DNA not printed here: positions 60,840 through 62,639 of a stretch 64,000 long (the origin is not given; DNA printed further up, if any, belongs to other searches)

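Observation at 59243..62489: MoxR-like AAA+ ATPase plus vWA (MIDAS) protein pair at the end of the rightward arm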

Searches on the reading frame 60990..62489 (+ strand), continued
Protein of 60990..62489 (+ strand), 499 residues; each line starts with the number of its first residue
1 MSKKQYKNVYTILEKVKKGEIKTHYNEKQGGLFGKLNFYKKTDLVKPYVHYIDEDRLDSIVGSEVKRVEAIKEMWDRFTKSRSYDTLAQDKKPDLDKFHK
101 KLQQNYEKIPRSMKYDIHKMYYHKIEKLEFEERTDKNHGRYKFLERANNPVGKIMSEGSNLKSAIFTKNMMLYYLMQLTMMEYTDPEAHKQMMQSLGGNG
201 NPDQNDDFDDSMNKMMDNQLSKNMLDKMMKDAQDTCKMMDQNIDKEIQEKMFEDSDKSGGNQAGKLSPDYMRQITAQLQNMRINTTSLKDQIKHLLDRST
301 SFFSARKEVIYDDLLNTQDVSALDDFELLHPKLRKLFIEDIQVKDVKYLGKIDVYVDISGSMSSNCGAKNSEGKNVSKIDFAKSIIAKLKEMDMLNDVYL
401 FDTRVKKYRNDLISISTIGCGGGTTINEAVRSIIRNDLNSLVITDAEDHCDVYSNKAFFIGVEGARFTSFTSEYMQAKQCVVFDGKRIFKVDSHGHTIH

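Call 55: search_solved_structures(query=A4, max_evalue=1, show_alignments=2)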
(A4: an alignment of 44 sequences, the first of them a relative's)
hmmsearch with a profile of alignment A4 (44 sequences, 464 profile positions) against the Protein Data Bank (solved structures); distinct sequences matched with E-value up to 1: 9.
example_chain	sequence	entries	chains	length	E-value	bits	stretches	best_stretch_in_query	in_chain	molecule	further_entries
9l5y_A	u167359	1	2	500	0.034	16.2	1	317-406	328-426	TROVE domain-containing protein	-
9kop_A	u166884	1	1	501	0.034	16.2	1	317-406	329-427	TROVE domain-containing protein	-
2jua_A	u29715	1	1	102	0.039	16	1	177-260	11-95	de novo protein S836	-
7w5a_z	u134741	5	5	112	0.21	13.6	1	147-212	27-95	Protein FAM32A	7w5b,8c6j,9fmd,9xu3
9no5_A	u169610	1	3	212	0.25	13.4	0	318-392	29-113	Putative secreted protein, hemolysin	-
1p68_A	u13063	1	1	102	0.27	13.2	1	177-260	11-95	De novo designed protein S-824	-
9lu2_A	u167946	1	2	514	0.56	12.2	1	283-322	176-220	L11-2 tryptophan halogenase putative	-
5j73_A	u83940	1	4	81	0.61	12.1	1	193-256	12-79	protein design 2L4HC2_9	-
8a3k_UNK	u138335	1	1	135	0.82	11.7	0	193-251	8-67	sc-apCC-4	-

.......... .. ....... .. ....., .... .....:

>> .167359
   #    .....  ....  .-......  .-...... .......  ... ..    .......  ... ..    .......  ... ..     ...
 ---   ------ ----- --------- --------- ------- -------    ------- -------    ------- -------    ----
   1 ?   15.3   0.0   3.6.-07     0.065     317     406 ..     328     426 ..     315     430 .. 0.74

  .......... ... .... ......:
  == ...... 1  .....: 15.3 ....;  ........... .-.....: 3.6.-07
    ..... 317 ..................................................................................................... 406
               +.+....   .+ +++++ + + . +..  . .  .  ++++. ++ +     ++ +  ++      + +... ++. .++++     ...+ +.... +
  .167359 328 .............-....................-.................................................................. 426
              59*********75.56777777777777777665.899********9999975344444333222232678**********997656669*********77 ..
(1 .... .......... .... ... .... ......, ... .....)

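Call 57: find_related_loci(query=A5, collection=viral_contigs, flank=7000)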
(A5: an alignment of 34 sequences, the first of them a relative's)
Query A5 (455 aa) in viral_contigs; peptide patterns used: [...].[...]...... (x = any residue, [..] = any of these).
397 stretches matched a pattern; 199 encode a relative of the query (tblastn E <= 1e-3); the best 80 are kept; 80 distinct loci.
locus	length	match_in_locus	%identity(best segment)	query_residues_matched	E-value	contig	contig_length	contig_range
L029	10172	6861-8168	33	45-451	2e-65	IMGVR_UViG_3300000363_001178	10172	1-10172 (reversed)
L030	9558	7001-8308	33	45-451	2e-65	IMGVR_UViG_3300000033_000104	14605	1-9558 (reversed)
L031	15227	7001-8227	31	45-451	1e-58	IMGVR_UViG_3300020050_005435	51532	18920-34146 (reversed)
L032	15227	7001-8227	31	45-451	1e-58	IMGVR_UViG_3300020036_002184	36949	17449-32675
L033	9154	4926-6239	29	45-446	3e-55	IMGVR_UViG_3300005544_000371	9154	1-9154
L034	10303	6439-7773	29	43-451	1e-48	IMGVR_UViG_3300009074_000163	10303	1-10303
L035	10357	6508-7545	29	79-444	3e-45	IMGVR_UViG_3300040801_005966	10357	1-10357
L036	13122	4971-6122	30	79-448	2e-42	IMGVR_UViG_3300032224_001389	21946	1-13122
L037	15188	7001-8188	27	49-455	4e-42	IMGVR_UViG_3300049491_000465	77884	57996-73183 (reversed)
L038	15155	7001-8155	32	72-446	2e-41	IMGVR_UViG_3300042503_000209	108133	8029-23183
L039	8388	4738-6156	28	16-446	5e-41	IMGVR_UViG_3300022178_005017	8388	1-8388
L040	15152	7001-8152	33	72-445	5e-40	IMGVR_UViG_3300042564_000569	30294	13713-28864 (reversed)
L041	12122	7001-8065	30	81-450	1e-39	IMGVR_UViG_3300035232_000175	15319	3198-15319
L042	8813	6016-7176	31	73-450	1e-39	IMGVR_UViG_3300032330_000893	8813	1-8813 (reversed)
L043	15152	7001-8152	30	72-445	2e-39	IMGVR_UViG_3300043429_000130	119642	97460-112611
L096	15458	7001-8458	26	5-451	4e-33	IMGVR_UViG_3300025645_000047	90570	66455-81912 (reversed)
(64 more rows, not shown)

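Call 60: search_protein_families(library=pfam, proteins=[L096:275-1324:+, L096:1324-2037:+, L096:2444-3139:+, L096:3186-3836:+, L096:3904-4821:+, L096:4893-5969:+, L096:5985-7037:+, L096:7037-8488:+, L096:9259-10092:+, L096:10094-11185:+], max_evalue=0.001)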
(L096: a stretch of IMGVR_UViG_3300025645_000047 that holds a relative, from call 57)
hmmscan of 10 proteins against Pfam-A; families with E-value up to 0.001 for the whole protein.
L096:275-1324:+ (349 aa): 2 families
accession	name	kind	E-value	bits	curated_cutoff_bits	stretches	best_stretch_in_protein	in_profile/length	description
PF01068.26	DNA_ligase_A_M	-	2.8e-16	60.2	26.2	1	90-262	1-204/204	ATP dependent DNA ligase domain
PF14743.12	DNA_ligase_OB_2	-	0.00084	19.7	28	0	298-346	25-66/66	DNA ligase OB-like domain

L096:1324-2037:+ (237 aa): 1 family
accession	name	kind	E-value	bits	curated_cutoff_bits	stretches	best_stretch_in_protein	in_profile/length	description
PF21448.3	DNMK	-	2e-12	47.6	27.1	1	93-230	116-232/232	Deoxynucleotide monophosphate kinase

L096:2444-3139:+ (231 aa): 1 family
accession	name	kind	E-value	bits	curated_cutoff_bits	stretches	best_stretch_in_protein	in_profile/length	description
PF13479.12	AAA_24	-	3.9e-16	59.9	27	1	2-205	2-194/195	AAA domain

L096:3186-3836:+ (216 aa): 0 families

L096:3904-4821:+ (305 aa): 0 families

L096:4893-5969:+ (358 aa): 1 family
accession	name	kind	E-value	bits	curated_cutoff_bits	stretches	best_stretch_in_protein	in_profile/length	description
PF01807.25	Zn_ribbon_DnaG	-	0.00066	19.9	24.9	0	43-102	37-91/98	CHC2 zinc finger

L096:5985-7037:+ (350 aa): 5 families
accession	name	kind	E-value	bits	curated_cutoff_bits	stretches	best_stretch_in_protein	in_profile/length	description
PF20030.5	bpMoxR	-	1.2e-22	80.4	27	1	4-183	8-183/205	MoxR domain in the MoxR-vWA-beta-propeller ternary systems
PF07728.20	AAA_5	-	2e-15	57.4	22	1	29-160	1-139/139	AAA domain (dynein-related subfamily)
PF00004.35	AAA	-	4.4e-05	24.4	21.2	1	30-165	1-128/131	ATPase family associated with various cellular activities (AAA)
PF07724.20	AAA_2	-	0.00029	21.3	27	1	30-145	6-124/166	AAA domain (Cdc48 subfamily)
PF07726.17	AAA_3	-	0.00076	19.8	27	0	30-147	2-113/131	ATPase family associated with various cellular activities (AAA)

L096:7037-8488:+ (483 aa): 0 families

L096:9259-10092:+ (277 aa): 1 family
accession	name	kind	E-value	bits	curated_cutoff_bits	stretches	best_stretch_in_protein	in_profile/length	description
PF20903.3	SPL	-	7.5e-16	58.4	27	1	6-209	64-259/338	Spore photoproduct lyase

L096:10094-11185:+ (363 aa): 1 family
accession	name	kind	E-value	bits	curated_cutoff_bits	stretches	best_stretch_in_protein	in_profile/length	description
PF12684.13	DUF3799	-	2e-08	34.7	26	1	41-273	26-172/233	PDDEXK-like domain of unknown function (DUF3799)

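Call 61: search_protein_families(library=phrogs, proteins=[L096:275-1324:+, L096:1324-2037:+, L096:2444-3139:+, L096:3186-3836:+, L096:3904-4821:+, L096:4893-5969:+, L096:5985-7037:+, L096:7037-8488:+, L096:9259-10092:+, L096:10094-11185:+], max_evalue=0.001)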
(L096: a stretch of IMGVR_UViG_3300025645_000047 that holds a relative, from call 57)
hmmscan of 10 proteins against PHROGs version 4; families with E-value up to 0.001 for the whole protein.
L096:275-1324:+ (349 aa): 1 family
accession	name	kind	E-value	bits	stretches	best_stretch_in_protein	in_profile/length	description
phrog_114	-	DNA, RNA and nucleotide metabolism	6.7e-68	230.7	1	24-349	144-501/634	ATP-dependent DNA ligase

L096:1324-2037:+ (237 aa): 1 family
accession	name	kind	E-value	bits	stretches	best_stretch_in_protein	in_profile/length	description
phrog_139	-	other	2.6e-43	149.7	1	1-234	82-259/342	deoxynucleoside monophosphate kinase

L096:2444-3139:+ (231 aa): 2 families
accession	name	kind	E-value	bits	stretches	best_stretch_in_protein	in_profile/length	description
phrog_2872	-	DNA, RNA and nucleotide metabolism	9.9e-52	176.7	1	1-229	1-211/219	Sak4-like ssDNA annealing protein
phrog_124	-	DNA, RNA and nucleotide metabolism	4.9e-18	66.6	1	3-230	44-262/382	Sak4-like ssDNA annealing protein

L096:3186-3836:+ (216 aa): 0 families

L096:3904-4821:+ (305 aa): 0 families

L096:4893-5969:+ (358 aa): 3 families
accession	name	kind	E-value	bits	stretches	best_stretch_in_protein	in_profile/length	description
phrog_12622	-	DNA, RNA and nucleotide metabolism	1.9e-55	189.6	1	8-293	21-311/415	DNA primase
phrog_47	-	DNA, RNA and nucleotide metabolism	2e-06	27.6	0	42-169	55-170/947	DNA primase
phrog_11992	-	unknown function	5.2e-05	24.5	1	42-105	32-88/177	-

L096:5985-7037:+ (350 aa): 5 families
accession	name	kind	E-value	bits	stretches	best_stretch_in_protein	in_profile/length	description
phrog_19600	-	other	1.8e-17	64.3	1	2-173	56-223/447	ATPase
phrog_20895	-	other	1.7e-12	47.7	1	27-166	54-195/586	ATPase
phrog_26492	-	other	1.1e-09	38.3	1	20-162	42-186/618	ATPase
phrog_168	-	DNA, RNA and nucleotide metabolism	4e-07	31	1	28-160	43-151/314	clamp loader of DNA polymerase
phrog_16448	-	other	8.1e-07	28.7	1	23-171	445-596/680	ATPase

L096:7037-8488:+ (483 aa): 2 families
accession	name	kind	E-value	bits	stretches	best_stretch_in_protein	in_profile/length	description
phrog_1314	-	DNA, RNA and nucleotide metabolism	7.7e-06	26.2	1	160-445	161-379/394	HNH endonuclease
phrog_9427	-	head and packaging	0.00039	20.7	1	138-279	278-417/453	head maturation protease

L096:9259-10092:+ (277 aa): 1 family
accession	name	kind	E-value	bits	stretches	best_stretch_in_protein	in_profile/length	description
phrog_13321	-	unknown function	0.00098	19.3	0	15-216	37-233/307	-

L096:10094-11185:+ (363 aa): 1 family
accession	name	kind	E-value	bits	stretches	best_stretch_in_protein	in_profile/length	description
phrog_412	-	DNA, RNA and nucleotide metabolism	3.2e-22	80.4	1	9-305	143-366/440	exonuclease VIII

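Call 71: fold_search(model_id=the predicted structure, library=viral)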
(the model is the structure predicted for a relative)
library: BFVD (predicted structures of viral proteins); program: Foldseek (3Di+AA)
matches with E <= 10: 222; with E <= 0.001: 14
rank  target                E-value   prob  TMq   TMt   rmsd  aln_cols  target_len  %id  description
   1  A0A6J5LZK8            2.6e-06  1.00  0.27  0.27  13.2       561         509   12  VWFA domain-containing protein [uncultured Caudovirales phage]
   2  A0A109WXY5            7.6e-05  1.00  0.18  0.25  24.7       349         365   15  (no name in the UniProt tables at hand)
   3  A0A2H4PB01            8.9e-05  0.99  0.20  0.22  15.8       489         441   12  (no name in the UniProt tables at hand)
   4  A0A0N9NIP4            1.0e-04  1.00  0.21  0.14  16.3       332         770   14  (no name in the UniProt tables at hand)
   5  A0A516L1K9            1.8e-04  0.98  0.21  0.20  18.9       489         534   11  (no name in the UniProt tables at hand)
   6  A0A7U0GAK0            2.0e-04  0.99  0.21  0.26  20.2       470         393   13  VWA-like domain-containing protein [Klebsiella phage vB_KpP_FBKp27]
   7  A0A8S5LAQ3            2.3e-04  0.95  0.20  0.23  22.5       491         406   13  Metallopeptidase domain protein [Podoviridae sp. ctBev14]
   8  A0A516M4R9            4.1e-04  1.00  0.21  0.23  16.2       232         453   17  (no name in the UniProt tables at hand)
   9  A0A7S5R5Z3            5.2e-04  1.00  0.21  0.21  16.2       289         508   13  (no name in the UniProt tables at hand)
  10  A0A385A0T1            5.2e-04  0.89  0.20  0.19  22.7       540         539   12  (no name in the UniProt tables at hand)
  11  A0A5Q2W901            5.5e-04  0.97  0.19  0.22  25.7       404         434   12  (no name in the UniProt tables at hand)
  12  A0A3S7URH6            5.8e-04  0.95  0.22  0.22  24.9       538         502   14  (no name in the UniProt tables at hand)
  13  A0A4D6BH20            6.4e-04  0.85  0.20  0.21  23.9       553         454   13  (no name in the UniProt tables at hand)
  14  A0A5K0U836            9.2e-04  1.00  0.21  0.08   6.7       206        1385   16  VWFA domain-containing protein [Yasminevirus sp. GU-2018]
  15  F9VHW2                1.0e-03  0.99  0.20  0.17  24.4       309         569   15  (no name in the UniProt tables at hand)
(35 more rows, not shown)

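Call 81: search_dna_similar(query=L096:5985-7037:+, collection=phages, mode=protein, max_rows=25, max_evalue=0.001)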
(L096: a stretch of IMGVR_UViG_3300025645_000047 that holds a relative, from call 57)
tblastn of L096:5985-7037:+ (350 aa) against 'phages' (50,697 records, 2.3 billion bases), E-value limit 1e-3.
Records with a match: 27; places in all: 27; records where one place covers at least 80% of the query: 0.
Best place of each record, by identity: <60% 27.
By first word of the organism name: Sulfolobus 9; Bacteriophage 4; Salmonella 3; Campylobacter 2; Acidianus 2; Bicaudavirus 2; Bacillus 2; Moorella 1; Aphanizomenon 1; Escherichia 1.
By host as written in the record: Sulfolobus 6; - 5; Campylobacter jejuni 2; Homo sapiens 2; Sulfolobus solfataricus P2 2; Bacillus thuringiensis 2; Moorella thermoacetica DSM 103132 1; Aphanizomenon flos-aquae 1; and 6 more.
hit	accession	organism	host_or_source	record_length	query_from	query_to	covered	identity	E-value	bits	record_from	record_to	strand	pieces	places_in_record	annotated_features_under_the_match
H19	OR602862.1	Moorella phage MTATph1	Moorella thermoacetica DSM 103132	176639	2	183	52%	28.9%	2e-11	71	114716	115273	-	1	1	ATPase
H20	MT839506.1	Bacteriophage sp.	human fecal samples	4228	6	171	47%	28.4%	2e-9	65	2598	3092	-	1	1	record has no annotation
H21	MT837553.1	Bacteriophage sp.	human fecal samples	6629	6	162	45%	28.8%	2e-10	68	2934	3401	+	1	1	record has no annotation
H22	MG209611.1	Aphanizomenon phage vB_AphaS-CL131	Aphanizomenon flos-aquae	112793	1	173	49%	26.0%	5e-7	57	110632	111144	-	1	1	MoxR-like ATPase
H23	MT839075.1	Bacteriophage sp.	human fecal samples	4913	6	165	46%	27.0%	1e-9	66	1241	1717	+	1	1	record has no annotation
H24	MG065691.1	Campylobacter phage A11a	Campylobacter jejuni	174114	6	162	45%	27.4%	3e-7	58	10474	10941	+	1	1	record has no annotation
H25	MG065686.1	Campylobacter phage A18a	Campylobacter jejuni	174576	6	162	45%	27.4%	3e-7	58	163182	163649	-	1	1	record has no annotation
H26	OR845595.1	Escherichia phage ECO95 1-6-1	Escherichia coli O157:H7 ATCC 43895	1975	6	162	45%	27.4%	4e-7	57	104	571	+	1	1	record has no annotation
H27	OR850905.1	Salmonella phage S.Kent 1-2-1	Salmonella enterica subsp. enterica ...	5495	6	162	45%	27.4%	5e-7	57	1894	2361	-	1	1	record has no annotation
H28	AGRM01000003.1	Salmonella enterica subsp. houtenae str. ATCC BAA-1581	Homo sapiens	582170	6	162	45%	27.4%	5e-7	57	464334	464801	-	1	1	ATPase family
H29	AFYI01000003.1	Salmonella enterica subsp. enterica serovar Infantis str. ...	Homo sapiens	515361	6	162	45%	27.4%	6e-7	57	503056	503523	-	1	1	ATPase family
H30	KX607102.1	Acidianus two-tailed phage variant 1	Acidianus convivator AA9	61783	22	162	40%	29.9%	4e-7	58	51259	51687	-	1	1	MoxR-type AAA-ATPase viral structural protein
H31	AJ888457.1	Bicaudavirus pozzuoliense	-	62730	22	162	40%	29.9%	4e-7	58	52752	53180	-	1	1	hypothetical protein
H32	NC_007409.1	Bicaudavirus pozzuoliense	Acidianus convivator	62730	22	162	40%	29.9%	4e-7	58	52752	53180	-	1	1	ATPase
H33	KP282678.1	Sulfolobus monocaudavirus SMV4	Sulfolobus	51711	29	162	38%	31.4%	4e-9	64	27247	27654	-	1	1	putative 2-component regulator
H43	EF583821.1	Bacillus phage 0305phi8-36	Bacillus thuringiensis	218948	6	164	45%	25.0%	5e-7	57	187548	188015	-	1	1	ORF066: MoxR-like ATPase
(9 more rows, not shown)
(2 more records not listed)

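Call 82: search_dna_similar(query=L096:7037-8488:+, collection=phages, mode=protein, max_rows=25, max_evalue=0.001)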
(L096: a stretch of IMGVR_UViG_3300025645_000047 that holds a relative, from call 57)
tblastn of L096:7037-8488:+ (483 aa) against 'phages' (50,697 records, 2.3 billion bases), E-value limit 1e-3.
No match.

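Call 83: get_annotated_region(hit=H43, flank=4000)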
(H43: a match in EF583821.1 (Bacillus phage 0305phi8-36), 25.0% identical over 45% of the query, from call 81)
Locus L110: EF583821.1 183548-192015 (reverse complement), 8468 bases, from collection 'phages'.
description: Bacillus phage 0305phi8-36, complete genome.
organism: Bacillus phage 0305phi8-36 (NCBI taxid 458639)
taxonomy: Viruses; Duplodnaviria; Heunggongvirae; Uroviricota; Caudoviricetes
host: Bacillus thuringiensis; source: -; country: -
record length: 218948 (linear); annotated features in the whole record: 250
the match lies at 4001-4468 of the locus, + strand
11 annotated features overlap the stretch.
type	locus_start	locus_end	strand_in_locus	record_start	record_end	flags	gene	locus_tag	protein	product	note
CDS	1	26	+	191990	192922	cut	ORF071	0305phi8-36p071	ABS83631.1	hypothetical protein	gp71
CDS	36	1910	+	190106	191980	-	ORF070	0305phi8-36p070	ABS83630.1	RecQ helicase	gp70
CDS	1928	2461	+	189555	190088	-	ORF069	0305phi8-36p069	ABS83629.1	hypothetical protein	gp69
CDS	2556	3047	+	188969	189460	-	ORF068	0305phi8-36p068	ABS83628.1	hypothetical protein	gp68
CDS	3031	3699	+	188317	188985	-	ORF067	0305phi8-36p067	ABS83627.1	hypothetical protein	gp67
CDS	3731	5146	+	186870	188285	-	ORF066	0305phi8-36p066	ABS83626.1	MoxR-like ATPase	gp66; putative metalloprotein chaperonin subunit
CDS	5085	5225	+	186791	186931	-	ORF065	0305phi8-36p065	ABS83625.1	hypothetical protein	gp65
CDS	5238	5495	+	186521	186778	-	ORF064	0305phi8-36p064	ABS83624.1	hypothetical protein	gp64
CDS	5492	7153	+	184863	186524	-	ORF063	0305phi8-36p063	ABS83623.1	putative metalloprotein chaperonin subunit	gp63; contains Von Willebrand factor type A-like domain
CDS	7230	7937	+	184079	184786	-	ORF062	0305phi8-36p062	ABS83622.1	enterotoxin/peptidoglycan binding protein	gp62; cell-wall binding protein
CDS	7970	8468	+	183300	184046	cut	ORF061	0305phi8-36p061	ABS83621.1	hypothetical protein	gp61; similar to BC1880 of bacteriophage phBC6A51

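Call 84: get_annotated_region(hit=H22, flank=4000)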
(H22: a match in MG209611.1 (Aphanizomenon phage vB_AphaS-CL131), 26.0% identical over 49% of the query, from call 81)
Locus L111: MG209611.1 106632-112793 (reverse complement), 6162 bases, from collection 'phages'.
description: Aphanizomenon phage vB_AphaS-CL131, complete genome.
organism: Aphanizomenon phage vB_AphaS-CL131 (NCBI taxid 2047766)
taxonomy: Viruses; Duplodnaviria; Heunggongvirae; Uroviricota; Caudoviricetes
host: Aphanizomenon flos-aquae; source: Curonian Lagoon; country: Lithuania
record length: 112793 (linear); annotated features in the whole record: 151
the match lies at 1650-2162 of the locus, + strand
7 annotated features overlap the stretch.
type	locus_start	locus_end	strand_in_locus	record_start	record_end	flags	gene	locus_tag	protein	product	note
CDS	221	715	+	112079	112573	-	-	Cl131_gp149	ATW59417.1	hypothetical protein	-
CDS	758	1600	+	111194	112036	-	-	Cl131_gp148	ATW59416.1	hypothetical protein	similar to hypothetical protein E3_0185 YP_009223892.1 from Geobacillus virus E3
CDS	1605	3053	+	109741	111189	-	-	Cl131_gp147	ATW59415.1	MoxR-like ATPase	similar to MoxR-like ATPase YP_001429792.1 from Bacillus phage 0305phi8-36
CDS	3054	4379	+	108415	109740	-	-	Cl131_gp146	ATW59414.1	hypothetical protein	similar to VWA domain-containing protein WP_066354301.1 from Fervidicola ferrireducens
CDS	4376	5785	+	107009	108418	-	-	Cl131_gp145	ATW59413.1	DNA polymerase III subunit beta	similar to DNA polymerase III subunit beta WP_071518604.1 from Geitlerinema sp. PCC 9228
CDS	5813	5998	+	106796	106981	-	-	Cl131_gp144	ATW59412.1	hypothetical protein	-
CDS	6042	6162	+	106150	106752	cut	-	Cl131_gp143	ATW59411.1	transcriptional regulator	similar to putative transcriptional regulator YP_007173646.1 from Lactobacillus phage phiAQ113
